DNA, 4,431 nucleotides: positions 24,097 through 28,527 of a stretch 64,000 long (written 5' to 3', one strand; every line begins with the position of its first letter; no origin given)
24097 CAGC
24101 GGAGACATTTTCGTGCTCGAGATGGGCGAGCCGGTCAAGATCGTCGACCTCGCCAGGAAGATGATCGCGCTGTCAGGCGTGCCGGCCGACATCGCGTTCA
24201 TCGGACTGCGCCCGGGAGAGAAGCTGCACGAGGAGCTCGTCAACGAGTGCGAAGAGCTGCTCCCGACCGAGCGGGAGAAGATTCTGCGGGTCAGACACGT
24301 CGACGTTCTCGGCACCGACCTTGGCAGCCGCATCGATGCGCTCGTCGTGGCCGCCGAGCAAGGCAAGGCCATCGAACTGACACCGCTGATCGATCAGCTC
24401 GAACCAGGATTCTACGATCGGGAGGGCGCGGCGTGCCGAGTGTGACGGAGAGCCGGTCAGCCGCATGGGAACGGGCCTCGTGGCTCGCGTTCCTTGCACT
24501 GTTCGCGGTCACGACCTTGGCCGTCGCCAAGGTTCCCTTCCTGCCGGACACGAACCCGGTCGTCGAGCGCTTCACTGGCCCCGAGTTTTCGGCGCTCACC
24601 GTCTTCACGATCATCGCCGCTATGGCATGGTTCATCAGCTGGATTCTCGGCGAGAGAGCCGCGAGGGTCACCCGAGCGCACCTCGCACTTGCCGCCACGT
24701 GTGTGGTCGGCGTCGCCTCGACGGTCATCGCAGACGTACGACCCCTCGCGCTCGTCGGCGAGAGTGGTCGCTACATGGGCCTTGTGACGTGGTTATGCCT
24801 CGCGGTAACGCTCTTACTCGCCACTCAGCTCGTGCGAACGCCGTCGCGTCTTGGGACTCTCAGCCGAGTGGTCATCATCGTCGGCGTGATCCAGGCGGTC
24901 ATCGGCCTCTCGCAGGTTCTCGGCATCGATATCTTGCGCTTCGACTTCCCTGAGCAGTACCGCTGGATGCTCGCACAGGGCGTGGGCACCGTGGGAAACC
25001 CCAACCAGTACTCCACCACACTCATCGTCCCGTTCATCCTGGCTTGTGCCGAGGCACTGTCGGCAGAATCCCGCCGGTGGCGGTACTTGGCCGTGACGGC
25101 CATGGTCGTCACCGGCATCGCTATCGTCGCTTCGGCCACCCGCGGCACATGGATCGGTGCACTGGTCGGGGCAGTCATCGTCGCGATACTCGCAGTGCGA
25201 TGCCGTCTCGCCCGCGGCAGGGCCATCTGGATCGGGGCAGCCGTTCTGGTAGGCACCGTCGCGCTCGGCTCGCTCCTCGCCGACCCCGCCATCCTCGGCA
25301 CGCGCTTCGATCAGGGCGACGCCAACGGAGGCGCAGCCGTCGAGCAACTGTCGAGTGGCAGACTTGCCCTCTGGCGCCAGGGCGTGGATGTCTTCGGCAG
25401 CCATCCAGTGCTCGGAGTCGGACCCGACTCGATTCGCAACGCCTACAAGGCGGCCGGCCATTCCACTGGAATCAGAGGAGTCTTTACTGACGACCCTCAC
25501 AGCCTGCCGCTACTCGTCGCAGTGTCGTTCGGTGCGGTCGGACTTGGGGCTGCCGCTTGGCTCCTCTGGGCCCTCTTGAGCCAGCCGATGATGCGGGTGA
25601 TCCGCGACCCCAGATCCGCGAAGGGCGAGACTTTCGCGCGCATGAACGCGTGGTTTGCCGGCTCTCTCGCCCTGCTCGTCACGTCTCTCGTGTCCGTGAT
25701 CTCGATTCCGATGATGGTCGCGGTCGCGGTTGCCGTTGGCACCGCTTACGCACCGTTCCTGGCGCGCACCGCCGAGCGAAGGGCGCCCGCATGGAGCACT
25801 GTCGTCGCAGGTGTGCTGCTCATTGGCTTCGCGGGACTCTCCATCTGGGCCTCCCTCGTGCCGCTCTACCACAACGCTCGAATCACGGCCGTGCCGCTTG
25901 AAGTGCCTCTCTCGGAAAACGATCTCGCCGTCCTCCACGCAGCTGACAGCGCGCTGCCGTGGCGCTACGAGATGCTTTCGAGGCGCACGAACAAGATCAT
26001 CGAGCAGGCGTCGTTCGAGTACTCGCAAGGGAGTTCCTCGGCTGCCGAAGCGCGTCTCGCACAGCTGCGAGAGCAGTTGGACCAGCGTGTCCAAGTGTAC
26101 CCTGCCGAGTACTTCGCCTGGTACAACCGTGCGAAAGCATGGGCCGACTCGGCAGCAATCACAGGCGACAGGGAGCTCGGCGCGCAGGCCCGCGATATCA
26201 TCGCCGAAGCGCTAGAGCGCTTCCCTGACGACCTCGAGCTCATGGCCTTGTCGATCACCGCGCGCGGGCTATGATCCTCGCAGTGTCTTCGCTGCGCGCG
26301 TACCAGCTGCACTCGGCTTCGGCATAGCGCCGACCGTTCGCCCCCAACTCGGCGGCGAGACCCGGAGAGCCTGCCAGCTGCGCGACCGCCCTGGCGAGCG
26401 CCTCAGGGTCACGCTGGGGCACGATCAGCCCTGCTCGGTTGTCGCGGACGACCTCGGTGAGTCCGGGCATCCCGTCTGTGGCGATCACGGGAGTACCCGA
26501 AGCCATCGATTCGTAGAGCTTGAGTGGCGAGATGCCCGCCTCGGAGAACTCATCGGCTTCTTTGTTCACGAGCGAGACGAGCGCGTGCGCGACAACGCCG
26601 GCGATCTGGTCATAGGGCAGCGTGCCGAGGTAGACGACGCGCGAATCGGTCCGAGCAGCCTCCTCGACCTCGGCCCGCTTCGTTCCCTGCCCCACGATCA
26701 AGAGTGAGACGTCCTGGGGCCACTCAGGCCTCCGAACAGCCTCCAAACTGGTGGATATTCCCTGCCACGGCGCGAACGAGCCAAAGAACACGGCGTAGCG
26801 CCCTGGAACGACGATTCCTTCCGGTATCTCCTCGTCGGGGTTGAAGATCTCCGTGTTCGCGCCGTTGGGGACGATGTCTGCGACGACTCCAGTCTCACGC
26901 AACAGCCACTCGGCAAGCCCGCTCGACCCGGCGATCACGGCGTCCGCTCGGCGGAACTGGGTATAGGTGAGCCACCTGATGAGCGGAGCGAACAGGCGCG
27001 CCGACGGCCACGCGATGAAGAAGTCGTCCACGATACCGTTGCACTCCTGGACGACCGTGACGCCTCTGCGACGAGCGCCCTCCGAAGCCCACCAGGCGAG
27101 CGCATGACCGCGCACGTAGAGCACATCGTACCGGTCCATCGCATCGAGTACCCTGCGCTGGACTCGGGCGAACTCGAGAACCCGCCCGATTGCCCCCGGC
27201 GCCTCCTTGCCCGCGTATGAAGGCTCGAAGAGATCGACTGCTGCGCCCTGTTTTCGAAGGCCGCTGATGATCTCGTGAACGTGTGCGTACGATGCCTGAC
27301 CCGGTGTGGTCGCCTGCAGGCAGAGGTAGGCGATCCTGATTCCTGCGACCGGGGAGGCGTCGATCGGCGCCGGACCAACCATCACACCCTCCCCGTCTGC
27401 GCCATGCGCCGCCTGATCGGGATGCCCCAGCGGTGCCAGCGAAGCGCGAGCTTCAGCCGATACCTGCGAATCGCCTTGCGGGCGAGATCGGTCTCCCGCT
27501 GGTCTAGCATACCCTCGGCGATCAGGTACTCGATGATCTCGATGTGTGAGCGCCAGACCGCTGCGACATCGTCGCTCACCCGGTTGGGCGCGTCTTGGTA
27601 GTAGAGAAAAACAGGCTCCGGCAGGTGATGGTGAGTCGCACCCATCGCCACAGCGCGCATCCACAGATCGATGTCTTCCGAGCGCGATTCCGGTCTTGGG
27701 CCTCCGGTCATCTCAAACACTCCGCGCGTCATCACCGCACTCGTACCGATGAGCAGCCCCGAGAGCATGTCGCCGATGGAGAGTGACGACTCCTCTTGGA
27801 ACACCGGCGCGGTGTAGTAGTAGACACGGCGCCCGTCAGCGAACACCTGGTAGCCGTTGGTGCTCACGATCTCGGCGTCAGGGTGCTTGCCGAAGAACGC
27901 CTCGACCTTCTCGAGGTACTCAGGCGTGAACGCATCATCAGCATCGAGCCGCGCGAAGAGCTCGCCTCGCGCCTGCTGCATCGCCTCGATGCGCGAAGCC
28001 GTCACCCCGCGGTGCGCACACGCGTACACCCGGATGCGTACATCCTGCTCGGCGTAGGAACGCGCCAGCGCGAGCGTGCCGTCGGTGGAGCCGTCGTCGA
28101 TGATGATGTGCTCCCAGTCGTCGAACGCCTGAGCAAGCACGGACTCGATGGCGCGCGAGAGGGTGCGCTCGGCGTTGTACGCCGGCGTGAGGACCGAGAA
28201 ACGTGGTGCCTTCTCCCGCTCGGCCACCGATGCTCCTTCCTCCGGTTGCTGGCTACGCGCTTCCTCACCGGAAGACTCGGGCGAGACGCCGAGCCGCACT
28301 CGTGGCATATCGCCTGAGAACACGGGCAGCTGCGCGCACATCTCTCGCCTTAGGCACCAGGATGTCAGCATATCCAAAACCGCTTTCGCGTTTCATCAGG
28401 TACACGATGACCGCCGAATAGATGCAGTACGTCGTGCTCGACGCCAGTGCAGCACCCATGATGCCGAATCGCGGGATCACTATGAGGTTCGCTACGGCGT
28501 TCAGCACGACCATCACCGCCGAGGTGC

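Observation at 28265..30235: Deacetylase-flippase gene fusion (cytoplasmic CE4 domain fused to a Wzx transporter)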

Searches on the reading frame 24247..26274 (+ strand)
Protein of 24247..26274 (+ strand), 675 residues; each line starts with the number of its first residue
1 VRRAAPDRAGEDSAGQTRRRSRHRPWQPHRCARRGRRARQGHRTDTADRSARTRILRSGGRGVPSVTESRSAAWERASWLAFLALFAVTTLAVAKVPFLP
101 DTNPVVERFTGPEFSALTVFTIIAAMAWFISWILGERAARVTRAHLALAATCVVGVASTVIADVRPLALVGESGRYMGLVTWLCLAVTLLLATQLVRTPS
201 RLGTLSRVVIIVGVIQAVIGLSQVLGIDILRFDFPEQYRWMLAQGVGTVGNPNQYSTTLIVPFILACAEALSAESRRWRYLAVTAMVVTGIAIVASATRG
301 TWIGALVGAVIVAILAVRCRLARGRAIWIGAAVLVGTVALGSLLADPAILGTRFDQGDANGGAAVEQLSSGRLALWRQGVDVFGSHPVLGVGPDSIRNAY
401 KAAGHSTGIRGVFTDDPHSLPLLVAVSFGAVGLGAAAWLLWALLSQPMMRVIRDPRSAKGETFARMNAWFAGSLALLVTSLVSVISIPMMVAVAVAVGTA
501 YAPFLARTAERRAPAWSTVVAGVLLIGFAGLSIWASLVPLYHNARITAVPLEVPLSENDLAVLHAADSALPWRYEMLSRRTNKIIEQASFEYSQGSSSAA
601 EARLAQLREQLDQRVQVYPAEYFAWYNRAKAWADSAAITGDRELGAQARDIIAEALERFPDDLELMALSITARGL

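Call 13: search_protein_families(library=pfam, proteins=[window:24247-26274:+], max_evalue=0.001)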
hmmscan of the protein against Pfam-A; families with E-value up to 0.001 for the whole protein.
window:24247-26274:+ (675 aa): 1 family
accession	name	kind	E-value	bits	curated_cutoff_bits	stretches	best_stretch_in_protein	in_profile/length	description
PF04932.20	Wzy_C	-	2.5e-18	66.7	31.7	1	285-434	2-146/149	O-Antigen ligase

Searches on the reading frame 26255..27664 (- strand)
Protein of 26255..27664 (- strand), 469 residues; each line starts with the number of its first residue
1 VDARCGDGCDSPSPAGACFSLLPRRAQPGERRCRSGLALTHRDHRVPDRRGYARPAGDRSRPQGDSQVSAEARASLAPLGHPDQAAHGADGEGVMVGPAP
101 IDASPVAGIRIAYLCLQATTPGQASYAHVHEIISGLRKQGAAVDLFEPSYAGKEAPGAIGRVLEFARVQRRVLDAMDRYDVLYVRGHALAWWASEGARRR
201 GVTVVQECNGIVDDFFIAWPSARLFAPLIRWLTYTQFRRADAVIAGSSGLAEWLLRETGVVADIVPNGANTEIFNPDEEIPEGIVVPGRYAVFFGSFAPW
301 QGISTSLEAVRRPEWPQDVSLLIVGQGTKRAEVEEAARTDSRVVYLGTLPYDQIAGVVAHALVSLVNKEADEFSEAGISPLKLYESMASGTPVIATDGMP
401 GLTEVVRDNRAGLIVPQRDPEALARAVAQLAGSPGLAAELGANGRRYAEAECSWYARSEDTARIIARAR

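Call 13: search_protein_families(library=pfam, proteins=[window:26255-27664:-], max_evalue=0.001)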
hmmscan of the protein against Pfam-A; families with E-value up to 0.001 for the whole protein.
window:26255-27664:- (469 aa): 5 families
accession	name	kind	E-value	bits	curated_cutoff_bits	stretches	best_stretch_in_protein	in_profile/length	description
PF13692.12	Glyco_trans_1_4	-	8.9e-23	81.6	27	1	290-431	3-140/142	Glycosyl transferases group 1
PF00534.26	Glycos_transf_1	-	4.5e-22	78.8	26.4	1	288-446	15-171/172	Glycosyl transferases group 1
PF13439.12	Glyco_transf_4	-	3.8e-14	53.5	28.5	1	128-272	7-169/170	Glycosyltransferase Family 4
PF13524.12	Glyco_trans_1_2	-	1.8e-09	38.2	25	1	319-460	15-141/144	Glycosyl transferase-like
PF13579.12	Glyco_trans_4_4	-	9.1e-08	33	29.7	1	129-268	7-158/158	Glycosyl transferase 4-like domain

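Call 53: search_protein_families(library=ncbifam, proteins=[window:26255-27664:-], max_evalue=0.00001)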
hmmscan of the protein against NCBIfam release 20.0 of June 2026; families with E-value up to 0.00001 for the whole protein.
window:26255-27664:- (469 aa): 14 families
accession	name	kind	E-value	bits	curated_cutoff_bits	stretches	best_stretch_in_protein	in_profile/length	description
TIGR04063.1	stp3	hypoth_equivalog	1e-20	74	442.05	1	169-458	81-385/397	TIGR04063 family PEP-CTERM/XrtA system glycosyltransferase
TIGR03088.1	stp2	hypoth_equivalog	7.1e-17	61.5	409.05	1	311-462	222-367/374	TIGR03088 family PEP-CTERM/XrtA system glycosyltransferase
NF007640.0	PRK10307.1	subfamily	2.5e-16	59.6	276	1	291-453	232-392/411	WcaI family glycosyltransferase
NF041876.1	EPS_EpsE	equivalog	3.7e-15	56.1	400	1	264-451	190-379/389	exopolysaccharide biosynthesis GT4 family glycosyltransferase EpsE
TIGR02149.1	glgA_Coryne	subfamily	3.4e-14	52.8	302.4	1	230-464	135-386/391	glycogen synthase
NF053787.1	GlcN_PG_synth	equivalog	1.3e-12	47.2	480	1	189-457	94-348/361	N-acetylglucosaminyl phosphatidylglycerol synthase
NF038229.1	Glyco4_Geo_Pelo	equivalog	3.7e-10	39.3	400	1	331-462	208-330/338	GPMC system family 4 glycosyltransferase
TIGR03999.1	thiol_BshA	equivalog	6.5e-10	38.5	273.7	1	239-449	144-354/375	N-acetyl-alpha-D-glucosaminyl L-malate synthase BshA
TIGR03449.1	mycothiol_MshA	equivalog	2.2e-09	36.7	462.5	1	340-464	283-399/406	D-inositol-3-phosphate glycosyltransferase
NF038298.1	EPS_HpsO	equivalog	1.3e-08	34.1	575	1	229-448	136-367/388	hormogonium polysaccharide biosynthesis glycosyltransferase HpsO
TIGR04047.1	MSMEG_0565_glyc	hypoth_equivalog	1.8e-08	33.9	259.85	1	236-455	135-361/373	MSMEG_0565 family glycosyltransferase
NF041010.1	glycosy_Agl16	equivalog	3.1e-07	29.6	575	1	229-454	123-337/352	glycosylation protein Agl16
NF047684.1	TeichurnBiosyTuaC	equivalog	3.1e-06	26.4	550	1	237-431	162-352/391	teichuronic acid biosynthesis protein TuaC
TIGR03087.1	stp1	hypoth_equivalog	4.4e-06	26.1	316.65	1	241-462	177-391/397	TIGR03087 family PEP-CTERM/XrtA system glycosyltransferase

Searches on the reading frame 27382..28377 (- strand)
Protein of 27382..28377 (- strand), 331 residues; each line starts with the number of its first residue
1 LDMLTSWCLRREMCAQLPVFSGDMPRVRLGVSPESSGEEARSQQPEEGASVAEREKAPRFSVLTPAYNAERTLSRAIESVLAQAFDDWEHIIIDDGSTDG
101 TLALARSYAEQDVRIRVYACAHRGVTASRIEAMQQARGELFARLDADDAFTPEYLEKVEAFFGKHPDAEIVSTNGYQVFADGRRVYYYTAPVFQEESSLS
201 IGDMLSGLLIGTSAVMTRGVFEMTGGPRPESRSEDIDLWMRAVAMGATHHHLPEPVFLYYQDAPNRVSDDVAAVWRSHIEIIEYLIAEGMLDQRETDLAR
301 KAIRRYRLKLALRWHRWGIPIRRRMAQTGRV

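Call 13: search_protein_families(library=pfam, proteins=[window:27382-28377:-], max_evalue=0.001)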
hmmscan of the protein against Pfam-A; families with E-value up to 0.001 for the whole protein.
window:27382-28377:- (331 aa): 4 families
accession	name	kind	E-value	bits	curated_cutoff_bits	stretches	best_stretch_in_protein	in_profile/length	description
PF00535.33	Glycos_transf_2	-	3.3e-32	112.2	23.3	1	61-187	1-127/168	Glycosyl transferase family 2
PF13641.12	Glyco_tranf_2_3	-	1.3e-15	58.5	27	1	58-256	1-208/230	Glycosyltransferase like family 2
PF13632.12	Glyco_trans_2_3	-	6.2e-08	33.1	27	1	144-269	5-131/198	Glycosyl transferase family group 2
PF10111.15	Glyco_tranf_2_2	-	9.5e-05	22.4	27.3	1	62-160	2-104/276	Glycosyltransferase like family 2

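Call 53: search_protein_families(library=ncbifam, proteins=[window:27382-28377:-], max_evalue=0.00001)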
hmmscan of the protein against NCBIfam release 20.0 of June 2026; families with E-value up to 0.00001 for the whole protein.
window:27382-28377:- (331 aa): 19 families
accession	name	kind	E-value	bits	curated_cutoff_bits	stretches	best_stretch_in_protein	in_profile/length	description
NF047683.1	TeichurnBiosyTuaG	equivalog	7.1e-30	104.5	400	1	56-259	4-203/252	teichuronic acid biosynthesis protein TuaG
NF053739.1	GlytfEpsEBac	equivalog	1.3e-27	96.5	450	1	58-262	1-205/265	glycosyltransferase EpsE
NF007482.0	PRK10073.1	equivalog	1.2e-21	77.1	423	1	56-184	4-131/334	glycosyltransferase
NF038302.1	EPS_HpsE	equivalog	2.2e-14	53.2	300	1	60-172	3-121/307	hormogonium polysaccharide biosynthesis glycosyltransferase HpsE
NF050050.1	ProtGlycPglI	equivalog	3.1e-14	53.1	500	1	58-156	2-102/306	GalNAc(5)-diNAcBac-PP-undecaprenol beta-1,3-glucosyltransferase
TIGR03937.1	PgaC_IcaA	equivalog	3.3e-13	49.4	422.3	1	46-156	33-144/407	poly-beta-1,6-N-acetyl-D-glucosamine synthase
NF041875.1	EPS_EpsD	equivalog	7.1e-13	48.7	370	1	61-161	2-103/325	exopolysaccharide biosynthesis glycosyltransferase EpsD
TIGR04017.1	WcaA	equivalog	9.8e-13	48.3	495.75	1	57-158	4-106/279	colanic acid biosynthesis glycosyltransferase WcaA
NF007453.0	PRK10018.1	equivalog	1.1e-12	48.3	382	1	56-160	4-109/280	colanic acid biosynthesis glycosyltransferase WcaA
TIGR03965.1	mycofact_glyco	equivalog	2e-11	43.5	280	1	53-254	69-275/467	mycofactocin biosynthesis glycosyltransferase MftF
TIGR04283.1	glyco_like_mftF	equivalog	3.9e-11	43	182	1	61-254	2-180/221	TIGR04283 family arsenosugar biosynthesis glycosyltransferase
NF041394.1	GtaseAglG_Halo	equivalog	1e-09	38.1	440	1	61-161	4-106/304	glucosyl-dolichyl phosphate glucuronosyltransferase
NF038299.1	EPS_HpsN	equivalog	1.1e-08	34.5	425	1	59-172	2-116/317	hormogonium polysaccharide biosynthesis glycosyltransferase HpsN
TIGR04242.1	nodulat_NodC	equivalog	1.4e-07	30.8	550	1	43-160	33-154/395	chitooligosaccharide synthase NodC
NF047588.1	GlcsyltransPgfSStrep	equivalog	2.3e-07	30.3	500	1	60-159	3-107/308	glycosyltransferase PgfS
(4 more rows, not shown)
